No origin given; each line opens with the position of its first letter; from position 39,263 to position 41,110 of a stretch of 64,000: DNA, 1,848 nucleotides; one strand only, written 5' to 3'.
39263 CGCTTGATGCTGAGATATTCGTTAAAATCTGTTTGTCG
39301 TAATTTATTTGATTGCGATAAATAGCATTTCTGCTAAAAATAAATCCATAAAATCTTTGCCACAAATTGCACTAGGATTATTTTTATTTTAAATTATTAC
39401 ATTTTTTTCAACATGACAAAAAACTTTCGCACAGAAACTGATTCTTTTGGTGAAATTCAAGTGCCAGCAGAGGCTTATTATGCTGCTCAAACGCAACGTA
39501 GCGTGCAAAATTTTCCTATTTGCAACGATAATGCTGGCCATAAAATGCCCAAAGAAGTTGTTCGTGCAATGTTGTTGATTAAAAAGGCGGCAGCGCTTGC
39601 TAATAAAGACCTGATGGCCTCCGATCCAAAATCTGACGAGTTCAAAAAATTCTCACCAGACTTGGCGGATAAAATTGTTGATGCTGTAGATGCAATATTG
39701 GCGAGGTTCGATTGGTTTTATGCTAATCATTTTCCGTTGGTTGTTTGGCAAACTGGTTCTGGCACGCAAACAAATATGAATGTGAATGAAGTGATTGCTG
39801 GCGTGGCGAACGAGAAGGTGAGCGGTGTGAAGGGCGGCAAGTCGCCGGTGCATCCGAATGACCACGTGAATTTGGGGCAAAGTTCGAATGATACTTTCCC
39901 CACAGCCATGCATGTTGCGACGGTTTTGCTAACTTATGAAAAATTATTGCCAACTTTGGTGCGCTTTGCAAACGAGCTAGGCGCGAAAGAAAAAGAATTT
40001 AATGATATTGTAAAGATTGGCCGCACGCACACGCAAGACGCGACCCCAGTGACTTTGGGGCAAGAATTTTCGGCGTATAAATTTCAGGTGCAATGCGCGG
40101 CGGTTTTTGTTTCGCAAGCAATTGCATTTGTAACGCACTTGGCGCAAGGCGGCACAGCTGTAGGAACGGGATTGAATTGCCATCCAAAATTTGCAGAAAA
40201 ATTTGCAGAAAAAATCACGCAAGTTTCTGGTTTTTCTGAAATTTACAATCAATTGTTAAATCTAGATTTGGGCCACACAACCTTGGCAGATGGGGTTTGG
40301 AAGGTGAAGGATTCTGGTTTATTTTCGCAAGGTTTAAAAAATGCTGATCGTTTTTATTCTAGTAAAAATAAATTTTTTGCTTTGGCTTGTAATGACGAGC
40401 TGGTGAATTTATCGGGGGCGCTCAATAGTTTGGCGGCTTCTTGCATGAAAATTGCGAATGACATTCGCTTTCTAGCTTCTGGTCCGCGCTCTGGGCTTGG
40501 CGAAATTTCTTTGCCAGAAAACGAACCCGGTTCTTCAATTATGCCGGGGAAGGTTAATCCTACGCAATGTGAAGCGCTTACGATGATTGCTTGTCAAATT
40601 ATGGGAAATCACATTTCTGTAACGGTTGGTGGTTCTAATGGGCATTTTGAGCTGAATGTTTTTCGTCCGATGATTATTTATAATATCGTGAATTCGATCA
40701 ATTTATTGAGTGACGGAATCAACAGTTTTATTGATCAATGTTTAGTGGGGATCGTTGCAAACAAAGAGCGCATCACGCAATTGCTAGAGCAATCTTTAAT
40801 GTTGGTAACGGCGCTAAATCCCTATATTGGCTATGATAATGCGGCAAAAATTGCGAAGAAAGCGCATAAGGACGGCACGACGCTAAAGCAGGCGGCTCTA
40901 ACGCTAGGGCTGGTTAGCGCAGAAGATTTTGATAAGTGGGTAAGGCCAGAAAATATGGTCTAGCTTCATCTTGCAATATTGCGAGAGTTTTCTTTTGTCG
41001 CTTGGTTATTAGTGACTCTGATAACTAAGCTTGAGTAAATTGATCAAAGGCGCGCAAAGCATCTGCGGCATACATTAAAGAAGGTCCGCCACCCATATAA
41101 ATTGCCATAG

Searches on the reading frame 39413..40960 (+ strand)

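Call 90: search_protein_families(library=pfam, proteins=[window:39413-40960:+], max_evalue=0.00001)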
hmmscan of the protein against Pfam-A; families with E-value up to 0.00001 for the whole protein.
window:39413-40960:+ (516 aa): 2 families
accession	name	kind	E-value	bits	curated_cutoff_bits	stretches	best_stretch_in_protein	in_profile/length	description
PF00206.25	Lyase_1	-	1.3e-96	324.2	27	2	13-275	1-229/312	Lyase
PF10415.14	FumaraseC_C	-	7.7e-27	93.9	32.5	1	464-516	1-53/54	Fumarase C C-terminus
